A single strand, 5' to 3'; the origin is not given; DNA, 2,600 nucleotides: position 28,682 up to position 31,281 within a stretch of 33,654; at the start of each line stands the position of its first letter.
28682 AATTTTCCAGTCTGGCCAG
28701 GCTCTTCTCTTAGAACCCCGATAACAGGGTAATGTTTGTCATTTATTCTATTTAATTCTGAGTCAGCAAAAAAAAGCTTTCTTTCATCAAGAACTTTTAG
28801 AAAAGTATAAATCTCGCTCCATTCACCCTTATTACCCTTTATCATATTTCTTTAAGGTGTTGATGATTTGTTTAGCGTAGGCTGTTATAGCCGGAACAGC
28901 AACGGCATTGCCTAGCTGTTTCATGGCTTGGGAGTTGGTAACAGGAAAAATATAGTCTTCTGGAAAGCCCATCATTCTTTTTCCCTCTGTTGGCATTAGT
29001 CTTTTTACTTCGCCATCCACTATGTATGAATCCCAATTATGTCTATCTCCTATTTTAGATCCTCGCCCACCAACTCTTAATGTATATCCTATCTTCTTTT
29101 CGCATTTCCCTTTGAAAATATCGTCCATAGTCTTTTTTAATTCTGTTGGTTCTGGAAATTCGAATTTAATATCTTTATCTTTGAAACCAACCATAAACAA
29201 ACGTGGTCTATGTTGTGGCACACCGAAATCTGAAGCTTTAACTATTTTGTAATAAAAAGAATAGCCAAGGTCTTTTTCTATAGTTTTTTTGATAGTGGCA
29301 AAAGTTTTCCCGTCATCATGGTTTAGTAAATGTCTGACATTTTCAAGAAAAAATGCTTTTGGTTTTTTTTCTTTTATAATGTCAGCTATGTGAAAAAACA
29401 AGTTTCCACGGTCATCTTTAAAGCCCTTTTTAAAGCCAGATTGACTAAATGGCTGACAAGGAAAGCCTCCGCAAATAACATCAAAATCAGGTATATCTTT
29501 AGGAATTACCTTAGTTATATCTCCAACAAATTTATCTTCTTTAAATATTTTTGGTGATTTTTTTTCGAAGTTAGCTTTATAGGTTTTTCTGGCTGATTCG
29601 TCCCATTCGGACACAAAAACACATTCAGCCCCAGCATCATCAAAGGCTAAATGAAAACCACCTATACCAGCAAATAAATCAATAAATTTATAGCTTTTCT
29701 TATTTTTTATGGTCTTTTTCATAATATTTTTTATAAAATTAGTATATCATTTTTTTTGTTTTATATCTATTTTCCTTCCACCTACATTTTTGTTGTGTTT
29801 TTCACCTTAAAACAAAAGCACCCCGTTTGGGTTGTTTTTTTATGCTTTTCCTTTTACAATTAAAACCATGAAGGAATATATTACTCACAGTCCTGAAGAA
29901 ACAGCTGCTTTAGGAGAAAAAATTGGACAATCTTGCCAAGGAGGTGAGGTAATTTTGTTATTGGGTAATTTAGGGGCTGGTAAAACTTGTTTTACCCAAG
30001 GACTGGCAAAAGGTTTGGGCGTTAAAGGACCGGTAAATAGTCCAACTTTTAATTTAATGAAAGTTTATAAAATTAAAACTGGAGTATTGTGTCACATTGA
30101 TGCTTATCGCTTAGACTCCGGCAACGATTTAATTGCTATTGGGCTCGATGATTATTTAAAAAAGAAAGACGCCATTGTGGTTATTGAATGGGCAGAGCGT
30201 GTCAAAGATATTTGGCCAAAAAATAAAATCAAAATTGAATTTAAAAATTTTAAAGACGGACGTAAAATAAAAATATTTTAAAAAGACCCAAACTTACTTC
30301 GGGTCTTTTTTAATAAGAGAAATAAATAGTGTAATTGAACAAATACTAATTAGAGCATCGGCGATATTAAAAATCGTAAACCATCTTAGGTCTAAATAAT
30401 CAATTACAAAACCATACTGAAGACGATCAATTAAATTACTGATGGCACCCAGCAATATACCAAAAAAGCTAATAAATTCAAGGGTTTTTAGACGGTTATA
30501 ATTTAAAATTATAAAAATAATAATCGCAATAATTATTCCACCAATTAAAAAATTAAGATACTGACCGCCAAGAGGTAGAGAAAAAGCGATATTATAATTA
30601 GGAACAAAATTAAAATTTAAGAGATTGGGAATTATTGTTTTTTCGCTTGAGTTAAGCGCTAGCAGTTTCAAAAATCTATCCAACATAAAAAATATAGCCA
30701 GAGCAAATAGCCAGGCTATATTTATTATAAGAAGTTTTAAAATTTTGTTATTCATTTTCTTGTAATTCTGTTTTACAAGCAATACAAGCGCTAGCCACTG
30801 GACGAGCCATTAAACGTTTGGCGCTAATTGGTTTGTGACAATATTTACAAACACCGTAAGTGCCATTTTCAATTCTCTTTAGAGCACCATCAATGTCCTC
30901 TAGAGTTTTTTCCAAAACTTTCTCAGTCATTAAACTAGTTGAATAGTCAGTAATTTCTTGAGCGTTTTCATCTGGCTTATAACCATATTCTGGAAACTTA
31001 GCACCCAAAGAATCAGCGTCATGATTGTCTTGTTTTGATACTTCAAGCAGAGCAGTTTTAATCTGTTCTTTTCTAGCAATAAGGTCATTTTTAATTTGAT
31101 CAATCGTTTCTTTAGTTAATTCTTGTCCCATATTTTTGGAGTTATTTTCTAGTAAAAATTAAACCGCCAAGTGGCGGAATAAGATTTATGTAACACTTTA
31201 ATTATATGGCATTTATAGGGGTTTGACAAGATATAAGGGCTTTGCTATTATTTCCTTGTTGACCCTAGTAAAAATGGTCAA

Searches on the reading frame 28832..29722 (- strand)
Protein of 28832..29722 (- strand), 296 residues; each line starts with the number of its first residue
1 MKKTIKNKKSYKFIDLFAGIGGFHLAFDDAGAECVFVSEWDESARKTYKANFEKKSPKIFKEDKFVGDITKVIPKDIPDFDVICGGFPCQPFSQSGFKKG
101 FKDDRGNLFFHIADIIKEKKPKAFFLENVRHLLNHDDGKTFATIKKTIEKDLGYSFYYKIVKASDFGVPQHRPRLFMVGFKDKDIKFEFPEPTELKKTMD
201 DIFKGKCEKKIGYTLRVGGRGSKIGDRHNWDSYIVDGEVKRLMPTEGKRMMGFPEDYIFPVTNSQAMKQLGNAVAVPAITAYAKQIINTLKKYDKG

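Call 3: search_protein_families(library=pfam, proteins=[window:28832-29722:-], max_evalue=0.1)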
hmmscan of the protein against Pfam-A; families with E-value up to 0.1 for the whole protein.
window:28832-29722:- (296 aa): 1 family
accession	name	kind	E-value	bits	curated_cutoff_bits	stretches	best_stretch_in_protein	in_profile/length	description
PF00145.23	DNA_methylase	-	1.7e-86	291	22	2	11-208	1-197/324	C-5 cytosine-specific DNA methylase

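Call 4: search_protein_families(library=padloc, proteins=[window:28832-29722:-], max_evalue=0.1)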
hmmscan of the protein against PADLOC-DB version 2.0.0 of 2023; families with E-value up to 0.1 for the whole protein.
window:28832-29722:- (296 aa): 66 families (the best 25 are shown)
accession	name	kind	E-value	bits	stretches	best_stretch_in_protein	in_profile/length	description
PDLC03272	MTase_II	-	2.3e-106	354.3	2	4-208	68-267/407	Type II methyltransferase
PDLC02653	DrmMII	-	5.6e-75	250.3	2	9-210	3-202/333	DrmMII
PDLC03361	MTase_II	-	1e-71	240.1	2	6-210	82-319/455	Type II methyltransferase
PDLC03378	MTase_II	-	3.2e-69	231.8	2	10-198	2-190/344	Type II methyltransferase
PDLC03242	MTase_II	-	1.4e-60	203.4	2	11-190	101-272/409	Type II methyltransferase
PDLC03716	oMTase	-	6.2e-60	201.1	2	6-200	34-219/349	orphan methyltransferase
PDLC03234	MTase_II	-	2.6e-58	196.1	2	9-199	3-192/375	Type II methyltransferase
PDLC03217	MTase_II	-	3.5e-58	195.6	2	8-182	382-546/703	Type II methyltransferase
PDLC00026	DruM2|DruM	-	5.7e-55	185.2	2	10-196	4-184/336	DNA cytosine methylase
PDLC00034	DruM2|DruM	-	3.2e-49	165.6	2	8-179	5-185/457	DNA cytosine methylase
PDLC03307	MTase_II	-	3e-46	156.4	3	13-143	3-125/382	Type II methyltransferase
PDLC03269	MTase_II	-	1.5e-45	154.1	2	9-203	2-190/437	Type II methyltransferase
PDLC00027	DruM2|DruM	-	2.7e-45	153.3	2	7-201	8-193/361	DNA cytosine methylase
PDLC00033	DruM2|DruM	-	3.3e-45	153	2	8-193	19-201/368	DNA cytosine methylase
PDLC03326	MTase_II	-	3.6e-45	152.9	2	11-198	5-193/412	Type II methyltransferase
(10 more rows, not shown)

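Call 5: search_protein_families(library=ncbifam, proteins=[window:28832-29722:-], max_evalue=0.1)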
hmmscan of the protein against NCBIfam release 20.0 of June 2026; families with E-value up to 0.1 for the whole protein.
window:28832-29722:- (296 aa): 2 families
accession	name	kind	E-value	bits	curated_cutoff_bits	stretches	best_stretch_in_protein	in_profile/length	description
TIGR00675.1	dcm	superfamily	1.4e-86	291.1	100.65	2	13-206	1-192/329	DNA (cytosine-5-)-methyltransferase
NF007772.0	PRK10458.1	subfamily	6e-48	163.6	710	2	6-187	84-294/472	DNA cytosine methylase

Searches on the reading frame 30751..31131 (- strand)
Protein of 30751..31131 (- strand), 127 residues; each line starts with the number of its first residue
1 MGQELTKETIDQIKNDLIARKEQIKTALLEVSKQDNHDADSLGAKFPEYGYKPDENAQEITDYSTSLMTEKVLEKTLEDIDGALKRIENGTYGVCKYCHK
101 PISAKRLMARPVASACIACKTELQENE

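Call 70: list_cluster_members(proteins=[window:30751-31131:-, window:30297-30755:-, window:29868-30278:+, window:27772-28845:-, window:28835-29722:-, P0001, P0042])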
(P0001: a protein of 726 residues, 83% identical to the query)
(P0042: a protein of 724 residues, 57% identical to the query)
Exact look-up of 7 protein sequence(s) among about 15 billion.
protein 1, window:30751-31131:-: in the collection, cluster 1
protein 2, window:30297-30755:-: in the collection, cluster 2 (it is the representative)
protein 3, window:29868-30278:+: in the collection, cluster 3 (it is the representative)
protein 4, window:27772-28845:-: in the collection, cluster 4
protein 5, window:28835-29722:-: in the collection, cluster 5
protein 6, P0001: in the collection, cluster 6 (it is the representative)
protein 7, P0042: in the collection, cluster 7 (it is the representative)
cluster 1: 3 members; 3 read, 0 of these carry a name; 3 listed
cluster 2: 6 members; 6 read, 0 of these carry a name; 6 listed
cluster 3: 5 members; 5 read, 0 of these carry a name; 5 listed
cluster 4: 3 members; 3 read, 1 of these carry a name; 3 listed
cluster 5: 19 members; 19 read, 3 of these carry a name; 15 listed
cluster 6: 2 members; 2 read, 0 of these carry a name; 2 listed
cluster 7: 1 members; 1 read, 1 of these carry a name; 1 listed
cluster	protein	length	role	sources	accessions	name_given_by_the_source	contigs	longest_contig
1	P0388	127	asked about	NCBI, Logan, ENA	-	-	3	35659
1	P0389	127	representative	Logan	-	-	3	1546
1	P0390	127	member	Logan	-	-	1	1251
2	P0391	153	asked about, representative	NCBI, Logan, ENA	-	-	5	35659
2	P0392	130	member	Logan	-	-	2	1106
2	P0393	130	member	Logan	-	-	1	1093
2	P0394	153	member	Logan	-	-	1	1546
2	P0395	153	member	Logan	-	-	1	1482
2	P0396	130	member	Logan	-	-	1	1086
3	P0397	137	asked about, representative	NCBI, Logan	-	-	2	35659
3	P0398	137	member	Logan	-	-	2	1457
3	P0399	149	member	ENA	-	-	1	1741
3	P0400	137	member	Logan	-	-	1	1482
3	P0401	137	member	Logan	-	-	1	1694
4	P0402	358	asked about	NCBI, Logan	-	-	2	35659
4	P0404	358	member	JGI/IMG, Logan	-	type II restriction enzyme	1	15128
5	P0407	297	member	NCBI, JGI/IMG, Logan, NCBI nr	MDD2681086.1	MAG: DNA cytosine methyltransferase [Patescibacteria group bacterium] | DNA (cytosine-5)-methyltransferase 1 | DNA cytosine methyltransferase [Patescibacteria group bacterium]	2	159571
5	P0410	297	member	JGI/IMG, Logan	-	-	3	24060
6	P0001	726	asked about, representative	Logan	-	-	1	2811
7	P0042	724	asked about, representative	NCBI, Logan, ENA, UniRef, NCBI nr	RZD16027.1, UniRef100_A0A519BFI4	MAG: hypothetical protein EVJ46_07480 [Candidatus Acididesulfobacter guangdongensis] | Phage infection protein n=1 Tax=Acididesulfobacter guangdongensis TaxID=2597225 ...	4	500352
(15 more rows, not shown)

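Call 71: find_encoding_contigs(protein=P0407, flank=6000, max_places=3)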
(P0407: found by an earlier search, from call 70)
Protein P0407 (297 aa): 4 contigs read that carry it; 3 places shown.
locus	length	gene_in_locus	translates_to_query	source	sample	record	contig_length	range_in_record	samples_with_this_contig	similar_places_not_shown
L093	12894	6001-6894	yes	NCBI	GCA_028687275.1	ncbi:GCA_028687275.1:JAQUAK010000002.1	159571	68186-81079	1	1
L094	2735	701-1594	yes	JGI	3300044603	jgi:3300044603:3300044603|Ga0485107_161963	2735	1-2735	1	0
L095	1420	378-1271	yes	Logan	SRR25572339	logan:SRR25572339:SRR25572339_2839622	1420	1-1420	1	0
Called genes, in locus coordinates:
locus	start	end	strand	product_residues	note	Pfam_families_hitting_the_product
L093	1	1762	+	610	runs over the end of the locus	PF13522:GATase_6, PF13537:GATase_7 (weak), PF01380:SIS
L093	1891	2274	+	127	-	PF01258:zf-dskA_traR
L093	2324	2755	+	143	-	PF01252:Peptidase_A8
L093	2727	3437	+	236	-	-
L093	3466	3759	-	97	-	PF01258:zf-dskA_traR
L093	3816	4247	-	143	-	PF02367:TsaE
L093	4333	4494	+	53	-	-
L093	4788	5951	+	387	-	PF04326:SLFN_AlbA_2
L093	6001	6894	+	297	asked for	PF00145:DNA_methylase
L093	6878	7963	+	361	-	PF09561:RE_HpaII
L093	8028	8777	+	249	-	-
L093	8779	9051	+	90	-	-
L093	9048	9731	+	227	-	-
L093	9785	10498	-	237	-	PF14279:HNH_5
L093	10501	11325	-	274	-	PF08334:T2SSG (weak)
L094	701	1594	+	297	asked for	PF00145:DNA_methylase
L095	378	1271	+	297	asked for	PF00145:DNA_methylase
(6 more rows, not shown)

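Call 72: find_encoding_contigs(protein=P0410, flank=6000, max_places=3)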
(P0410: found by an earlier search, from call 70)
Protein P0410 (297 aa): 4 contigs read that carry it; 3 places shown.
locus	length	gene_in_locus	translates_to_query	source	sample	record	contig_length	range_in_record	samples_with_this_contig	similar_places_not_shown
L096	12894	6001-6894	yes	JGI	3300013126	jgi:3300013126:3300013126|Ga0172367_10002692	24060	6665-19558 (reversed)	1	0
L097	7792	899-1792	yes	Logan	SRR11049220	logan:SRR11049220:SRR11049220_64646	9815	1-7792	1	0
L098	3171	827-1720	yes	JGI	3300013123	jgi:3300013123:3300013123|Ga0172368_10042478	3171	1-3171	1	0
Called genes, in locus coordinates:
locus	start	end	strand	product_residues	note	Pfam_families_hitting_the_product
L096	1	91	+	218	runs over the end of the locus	PF03575:Peptidase_S51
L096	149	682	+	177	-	PF08002:DUF1697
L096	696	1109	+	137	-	PF00293:NUDIX, PF14815:NUDIX_4 (weak)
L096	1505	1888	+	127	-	PF01258:zf-dskA_traR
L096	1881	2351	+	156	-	PF01252:Peptidase_A8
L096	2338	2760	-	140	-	PF02367:TsaE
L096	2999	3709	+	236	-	PF01066:CDP-OH_P_transf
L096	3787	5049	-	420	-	PF26314:MptA_B_family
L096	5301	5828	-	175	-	-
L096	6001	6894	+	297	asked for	PF00145:DNA_methylase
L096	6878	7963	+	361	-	PF09561:RE_HpaII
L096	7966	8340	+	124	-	PF03852:Vsr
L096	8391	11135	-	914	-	PF13304:AAA_21 (weak)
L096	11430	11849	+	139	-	-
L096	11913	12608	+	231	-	-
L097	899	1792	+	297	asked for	PF00145:DNA_methylase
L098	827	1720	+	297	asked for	PF00145:DNA_methylase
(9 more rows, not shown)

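Call 73: find_encoding_contigs(protein=P0404, flank=6000, max_places=3)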
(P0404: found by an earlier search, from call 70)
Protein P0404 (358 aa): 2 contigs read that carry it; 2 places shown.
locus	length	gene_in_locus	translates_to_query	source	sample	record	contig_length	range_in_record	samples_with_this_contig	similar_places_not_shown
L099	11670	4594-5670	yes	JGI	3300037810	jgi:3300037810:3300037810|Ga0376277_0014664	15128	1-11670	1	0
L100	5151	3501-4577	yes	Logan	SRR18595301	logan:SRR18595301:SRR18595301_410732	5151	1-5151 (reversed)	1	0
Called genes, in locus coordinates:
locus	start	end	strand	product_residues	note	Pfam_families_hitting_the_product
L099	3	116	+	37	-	?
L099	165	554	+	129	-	PF01258:zf-dskA_traR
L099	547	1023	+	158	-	PF01252:Peptidase_A8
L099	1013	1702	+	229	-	-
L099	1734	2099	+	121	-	-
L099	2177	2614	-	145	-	PF02367:TsaE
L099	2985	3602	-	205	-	PF12686:DUF3800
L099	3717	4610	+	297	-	PF00145:DNA_methylase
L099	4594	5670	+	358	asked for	PF09561:RE_HpaII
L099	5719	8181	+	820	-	PF00082:Peptidase_S8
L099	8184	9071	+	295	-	PF00004:AAA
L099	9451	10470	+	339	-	-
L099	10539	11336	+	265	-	-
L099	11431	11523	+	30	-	-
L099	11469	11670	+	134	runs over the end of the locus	-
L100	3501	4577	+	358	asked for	PF09561:RE_HpaII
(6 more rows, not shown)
